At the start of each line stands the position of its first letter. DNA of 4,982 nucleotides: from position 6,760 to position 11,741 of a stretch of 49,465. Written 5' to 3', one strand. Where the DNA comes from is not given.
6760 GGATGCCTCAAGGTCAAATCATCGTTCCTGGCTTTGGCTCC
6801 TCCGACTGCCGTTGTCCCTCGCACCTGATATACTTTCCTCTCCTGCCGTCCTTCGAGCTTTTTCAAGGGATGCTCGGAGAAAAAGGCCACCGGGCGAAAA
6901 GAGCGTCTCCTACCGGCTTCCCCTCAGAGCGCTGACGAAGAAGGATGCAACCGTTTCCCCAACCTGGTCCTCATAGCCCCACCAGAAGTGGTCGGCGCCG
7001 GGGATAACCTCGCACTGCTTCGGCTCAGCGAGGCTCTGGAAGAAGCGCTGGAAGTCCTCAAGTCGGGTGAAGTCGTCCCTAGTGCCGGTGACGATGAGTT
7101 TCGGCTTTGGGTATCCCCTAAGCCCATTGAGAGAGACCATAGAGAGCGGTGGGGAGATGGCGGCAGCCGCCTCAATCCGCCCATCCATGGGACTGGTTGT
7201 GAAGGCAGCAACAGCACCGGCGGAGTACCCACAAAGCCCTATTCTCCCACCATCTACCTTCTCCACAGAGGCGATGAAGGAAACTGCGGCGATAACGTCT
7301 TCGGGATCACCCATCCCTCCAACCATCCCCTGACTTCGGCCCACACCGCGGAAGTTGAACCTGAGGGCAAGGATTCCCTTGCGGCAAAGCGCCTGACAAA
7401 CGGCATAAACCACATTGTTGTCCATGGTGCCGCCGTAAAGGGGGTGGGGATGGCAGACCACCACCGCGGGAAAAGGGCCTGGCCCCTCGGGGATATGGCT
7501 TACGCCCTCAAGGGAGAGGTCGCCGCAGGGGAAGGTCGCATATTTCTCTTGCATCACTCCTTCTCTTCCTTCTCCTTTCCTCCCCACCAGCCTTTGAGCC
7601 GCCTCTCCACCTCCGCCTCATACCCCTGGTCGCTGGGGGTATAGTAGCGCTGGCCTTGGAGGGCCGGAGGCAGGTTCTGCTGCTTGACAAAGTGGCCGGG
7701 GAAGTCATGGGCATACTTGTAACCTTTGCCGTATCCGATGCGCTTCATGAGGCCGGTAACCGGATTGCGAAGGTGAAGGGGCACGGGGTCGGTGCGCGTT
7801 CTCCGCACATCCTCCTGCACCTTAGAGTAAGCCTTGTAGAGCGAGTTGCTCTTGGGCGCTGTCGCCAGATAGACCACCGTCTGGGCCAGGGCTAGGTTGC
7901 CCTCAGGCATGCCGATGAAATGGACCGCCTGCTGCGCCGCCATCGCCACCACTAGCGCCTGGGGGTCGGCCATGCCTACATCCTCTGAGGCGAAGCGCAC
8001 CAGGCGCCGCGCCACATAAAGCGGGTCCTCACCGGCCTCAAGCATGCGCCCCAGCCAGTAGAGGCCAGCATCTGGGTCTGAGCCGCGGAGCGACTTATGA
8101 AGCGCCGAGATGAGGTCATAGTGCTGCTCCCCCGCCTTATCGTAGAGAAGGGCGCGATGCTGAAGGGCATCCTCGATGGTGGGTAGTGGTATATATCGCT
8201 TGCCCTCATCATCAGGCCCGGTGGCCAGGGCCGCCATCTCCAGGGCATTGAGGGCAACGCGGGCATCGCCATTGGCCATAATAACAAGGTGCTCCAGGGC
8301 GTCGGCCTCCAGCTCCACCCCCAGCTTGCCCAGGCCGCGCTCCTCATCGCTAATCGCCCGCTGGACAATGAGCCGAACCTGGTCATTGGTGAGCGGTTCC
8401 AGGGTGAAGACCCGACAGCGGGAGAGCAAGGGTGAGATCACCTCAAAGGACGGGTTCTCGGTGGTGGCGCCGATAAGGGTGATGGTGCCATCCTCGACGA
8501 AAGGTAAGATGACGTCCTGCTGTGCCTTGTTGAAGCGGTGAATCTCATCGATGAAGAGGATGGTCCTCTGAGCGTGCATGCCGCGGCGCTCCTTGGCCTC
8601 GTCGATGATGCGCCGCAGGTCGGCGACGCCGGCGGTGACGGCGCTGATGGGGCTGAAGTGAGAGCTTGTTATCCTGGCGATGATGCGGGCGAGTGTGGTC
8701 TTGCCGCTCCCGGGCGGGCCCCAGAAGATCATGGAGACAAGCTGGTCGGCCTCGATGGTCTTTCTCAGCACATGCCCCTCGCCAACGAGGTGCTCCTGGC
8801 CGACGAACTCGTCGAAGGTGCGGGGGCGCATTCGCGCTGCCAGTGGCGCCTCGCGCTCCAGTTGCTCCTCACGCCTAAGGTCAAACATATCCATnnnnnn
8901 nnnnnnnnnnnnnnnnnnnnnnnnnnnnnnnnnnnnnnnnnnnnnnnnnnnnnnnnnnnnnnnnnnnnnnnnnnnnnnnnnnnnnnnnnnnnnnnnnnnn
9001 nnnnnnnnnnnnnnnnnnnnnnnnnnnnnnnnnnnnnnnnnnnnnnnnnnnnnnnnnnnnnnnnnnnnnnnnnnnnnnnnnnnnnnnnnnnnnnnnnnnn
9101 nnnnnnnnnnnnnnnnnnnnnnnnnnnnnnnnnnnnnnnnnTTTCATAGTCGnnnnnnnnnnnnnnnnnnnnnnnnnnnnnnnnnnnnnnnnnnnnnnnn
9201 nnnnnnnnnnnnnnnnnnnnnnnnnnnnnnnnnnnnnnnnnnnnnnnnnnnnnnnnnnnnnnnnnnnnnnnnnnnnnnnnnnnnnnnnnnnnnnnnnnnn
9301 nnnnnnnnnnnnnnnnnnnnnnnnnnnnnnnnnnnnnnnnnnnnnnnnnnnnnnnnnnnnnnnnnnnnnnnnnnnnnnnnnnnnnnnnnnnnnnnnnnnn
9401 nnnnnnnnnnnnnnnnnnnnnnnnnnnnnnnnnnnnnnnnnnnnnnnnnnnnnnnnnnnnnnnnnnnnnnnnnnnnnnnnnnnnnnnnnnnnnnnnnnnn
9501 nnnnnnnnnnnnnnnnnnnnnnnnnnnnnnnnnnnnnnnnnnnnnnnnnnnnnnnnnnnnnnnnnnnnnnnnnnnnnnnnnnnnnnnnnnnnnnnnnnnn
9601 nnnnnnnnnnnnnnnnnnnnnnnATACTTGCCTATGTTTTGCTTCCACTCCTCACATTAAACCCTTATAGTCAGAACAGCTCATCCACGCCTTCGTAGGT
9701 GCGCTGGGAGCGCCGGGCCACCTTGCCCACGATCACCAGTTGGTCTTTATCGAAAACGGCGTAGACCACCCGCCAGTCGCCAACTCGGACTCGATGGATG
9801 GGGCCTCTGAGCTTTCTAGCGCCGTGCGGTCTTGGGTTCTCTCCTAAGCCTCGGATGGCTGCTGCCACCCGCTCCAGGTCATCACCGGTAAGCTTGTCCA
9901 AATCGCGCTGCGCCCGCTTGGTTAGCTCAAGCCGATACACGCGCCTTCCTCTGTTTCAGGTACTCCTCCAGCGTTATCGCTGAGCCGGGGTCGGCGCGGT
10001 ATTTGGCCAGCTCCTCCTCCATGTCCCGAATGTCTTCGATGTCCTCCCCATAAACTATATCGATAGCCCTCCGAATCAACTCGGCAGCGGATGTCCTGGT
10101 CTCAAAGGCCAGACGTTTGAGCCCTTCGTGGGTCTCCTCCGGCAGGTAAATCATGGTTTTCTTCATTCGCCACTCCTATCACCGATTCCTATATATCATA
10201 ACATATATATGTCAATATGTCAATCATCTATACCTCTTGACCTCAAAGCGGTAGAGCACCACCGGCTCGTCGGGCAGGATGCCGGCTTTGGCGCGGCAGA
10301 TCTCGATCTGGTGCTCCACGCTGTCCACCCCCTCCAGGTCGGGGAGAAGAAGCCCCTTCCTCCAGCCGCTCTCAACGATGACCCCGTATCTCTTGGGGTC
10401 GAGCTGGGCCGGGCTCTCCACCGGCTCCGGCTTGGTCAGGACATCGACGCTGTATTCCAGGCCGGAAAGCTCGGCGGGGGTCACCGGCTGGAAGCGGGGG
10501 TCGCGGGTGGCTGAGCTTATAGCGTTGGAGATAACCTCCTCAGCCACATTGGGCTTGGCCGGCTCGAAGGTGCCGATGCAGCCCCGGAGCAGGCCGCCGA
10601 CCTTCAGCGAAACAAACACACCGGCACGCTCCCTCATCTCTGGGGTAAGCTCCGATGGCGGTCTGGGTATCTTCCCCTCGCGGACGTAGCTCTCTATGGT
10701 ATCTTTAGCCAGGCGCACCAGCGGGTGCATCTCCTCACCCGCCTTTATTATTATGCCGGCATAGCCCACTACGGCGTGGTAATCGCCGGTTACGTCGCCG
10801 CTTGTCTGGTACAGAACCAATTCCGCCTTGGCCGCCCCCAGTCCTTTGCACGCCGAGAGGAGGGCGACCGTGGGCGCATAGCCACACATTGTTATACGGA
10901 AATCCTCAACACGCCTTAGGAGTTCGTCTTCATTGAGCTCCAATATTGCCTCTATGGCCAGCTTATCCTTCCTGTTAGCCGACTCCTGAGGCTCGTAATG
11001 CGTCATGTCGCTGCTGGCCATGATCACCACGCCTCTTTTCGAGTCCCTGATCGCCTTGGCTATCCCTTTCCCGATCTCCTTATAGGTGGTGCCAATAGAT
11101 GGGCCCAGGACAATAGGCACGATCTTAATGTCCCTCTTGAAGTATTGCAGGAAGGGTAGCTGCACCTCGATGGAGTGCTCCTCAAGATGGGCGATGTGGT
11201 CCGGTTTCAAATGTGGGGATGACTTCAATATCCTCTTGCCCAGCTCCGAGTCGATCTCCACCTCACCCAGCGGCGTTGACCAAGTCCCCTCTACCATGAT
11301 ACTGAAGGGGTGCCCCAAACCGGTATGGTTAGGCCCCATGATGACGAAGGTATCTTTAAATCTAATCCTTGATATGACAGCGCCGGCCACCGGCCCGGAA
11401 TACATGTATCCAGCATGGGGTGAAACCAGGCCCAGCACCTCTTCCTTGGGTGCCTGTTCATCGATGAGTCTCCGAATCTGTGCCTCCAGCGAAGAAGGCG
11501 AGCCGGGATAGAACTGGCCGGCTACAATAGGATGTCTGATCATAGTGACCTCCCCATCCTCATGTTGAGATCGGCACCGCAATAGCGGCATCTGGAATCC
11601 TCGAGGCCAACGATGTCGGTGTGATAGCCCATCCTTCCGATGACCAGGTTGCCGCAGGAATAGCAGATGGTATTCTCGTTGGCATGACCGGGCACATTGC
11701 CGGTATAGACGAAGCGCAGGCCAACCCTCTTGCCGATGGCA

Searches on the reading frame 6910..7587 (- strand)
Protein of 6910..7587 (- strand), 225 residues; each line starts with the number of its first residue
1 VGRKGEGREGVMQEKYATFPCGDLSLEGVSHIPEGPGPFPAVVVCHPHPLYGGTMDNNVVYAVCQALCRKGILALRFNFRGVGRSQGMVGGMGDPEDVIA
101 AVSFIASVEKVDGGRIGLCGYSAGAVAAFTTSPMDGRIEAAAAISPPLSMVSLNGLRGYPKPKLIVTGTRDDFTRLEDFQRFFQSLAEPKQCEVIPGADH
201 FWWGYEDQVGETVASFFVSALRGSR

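Call 6: search_protein_families(library=pfam, proteins=[window:6910-7587:-])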
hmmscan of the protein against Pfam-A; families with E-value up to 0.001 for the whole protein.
window:6910-7587:- (225 aa): 8 families
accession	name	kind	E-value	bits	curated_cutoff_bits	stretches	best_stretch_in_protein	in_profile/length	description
PF12146.15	Hydrolase_4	-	2.1e-09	37.5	27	1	53-148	13-111/239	Serine aminopeptidase, S33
PF12697.13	Abhydrolase_6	-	8.6e-09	36.8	26.3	0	63-146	20-93/217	Alpha/beta hydrolase family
PF20408.4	Abhydrolase_11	-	9e-08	32.5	27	1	52-202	12-167/193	Alpha/beta hydrolase domain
PF01738.24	DLH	-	1.1e-07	32.1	21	1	28-200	3-186/217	Dienelactone hydrolase family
PF02129.25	Peptidase_S15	-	8.8e-07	29.3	23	1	32-151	11-133/262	X-Pro dipeptidyl-peptidase (S15 family)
PF10142.15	PhoPQ_related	-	3.2e-06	26.5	20.3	1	158-219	259-319/367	PhoPQ-activated pathogenicity-related protein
PF12740.14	PETase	-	2.2e-05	24.5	28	1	108-221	119-229/263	PET hydrolase-like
PF00326.27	Peptidase_S9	-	0.00024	21.1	22.6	0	93-136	43-86/213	Prolyl oligopeptidase family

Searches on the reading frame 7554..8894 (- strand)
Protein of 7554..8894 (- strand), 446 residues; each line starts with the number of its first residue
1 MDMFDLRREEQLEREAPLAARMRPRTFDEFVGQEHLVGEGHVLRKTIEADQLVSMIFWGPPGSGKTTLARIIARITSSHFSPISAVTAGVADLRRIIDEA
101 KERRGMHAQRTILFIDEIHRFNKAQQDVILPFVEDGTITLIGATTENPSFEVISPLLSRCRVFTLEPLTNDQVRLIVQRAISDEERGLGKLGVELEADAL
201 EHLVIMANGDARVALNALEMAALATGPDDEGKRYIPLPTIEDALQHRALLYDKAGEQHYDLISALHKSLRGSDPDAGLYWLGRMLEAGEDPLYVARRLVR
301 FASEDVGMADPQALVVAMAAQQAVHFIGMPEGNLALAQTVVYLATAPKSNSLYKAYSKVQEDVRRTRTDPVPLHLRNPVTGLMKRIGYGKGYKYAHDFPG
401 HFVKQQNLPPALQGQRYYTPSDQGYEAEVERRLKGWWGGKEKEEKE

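Call 6: search_protein_families(library=pfam, proteins=[window:7554-8894:-])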
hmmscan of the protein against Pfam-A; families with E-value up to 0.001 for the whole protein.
window:7554-8894:- (446 aa): 12 families
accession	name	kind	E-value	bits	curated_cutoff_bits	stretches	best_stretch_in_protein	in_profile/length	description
PF12002.13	MgsA_C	-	1.6e-71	240.1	27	1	271-436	1-166/167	MgsA AAA+ ATPase C terminal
PF16193.11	AAA_assoc_2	-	6.1e-28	97.3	34.3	1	191-270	3-81/81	AAA C-terminal domain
PF00004.35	AAA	-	1.9e-16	61.2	21.2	1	55-163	1-126/131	ATPase family associated with various cellular activities (AAA)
PF05496.18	RuvB_N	-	4.5e-16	59.5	27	1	22-141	1-116/159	Holliday junction DNA helicase RuvB P-loop domain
PF01078.27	Mg_chelatase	-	2e-06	27.8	20.3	0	54-76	24-46/207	Magnesium chelatase, subunit ChlI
PF00158.32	Sigma54_activat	-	3e-06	27.5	20.2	0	107-147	91-131/168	Sigma-54 interaction domain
PF13173.12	AAA_14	-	7.6e-06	26.4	27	1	56-169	6-124/129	AAA domain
PF07728.20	AAA_5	-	8.8e-06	26.2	22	1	55-145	2-102/139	AAA domain (dynein-related subfamily)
PF07724.20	AAA_2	-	2.8e-05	24.7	27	1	51-139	2-105/166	AAA domain (Cdc48 subfamily)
PF13191.12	AAA_16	-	3.8e-05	24.7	32.6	0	41-78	13-51/167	AAA ATPase domain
PF13401.12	AAA_22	-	0.00052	20.8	27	0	55-76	8-29/130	AAA domain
PF20720.3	nSTAND3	-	0.0009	19.4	27.2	0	56-101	21-65/155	Novel STAND NTPase 3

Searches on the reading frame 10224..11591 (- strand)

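Call 6: search_protein_families(library=pfam, proteins=[window:10224-11591:-])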
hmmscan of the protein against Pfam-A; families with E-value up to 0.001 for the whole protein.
window:10224-11591:- (455 aa): 3 families
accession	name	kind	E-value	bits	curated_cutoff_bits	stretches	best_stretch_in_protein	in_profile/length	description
PF01875.22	Memo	-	2.5e-80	270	27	1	21-280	2-268/269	Memo-like protein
PF01871.22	AMMECR1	-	9.8e-47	159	25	1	292-453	1-167/168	AMMECR1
PF02900.23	LigB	-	0.00056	19.5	26.3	1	90-240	63-220/269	Catalytic LigB subunit of aromatic ring-opening dioxygenase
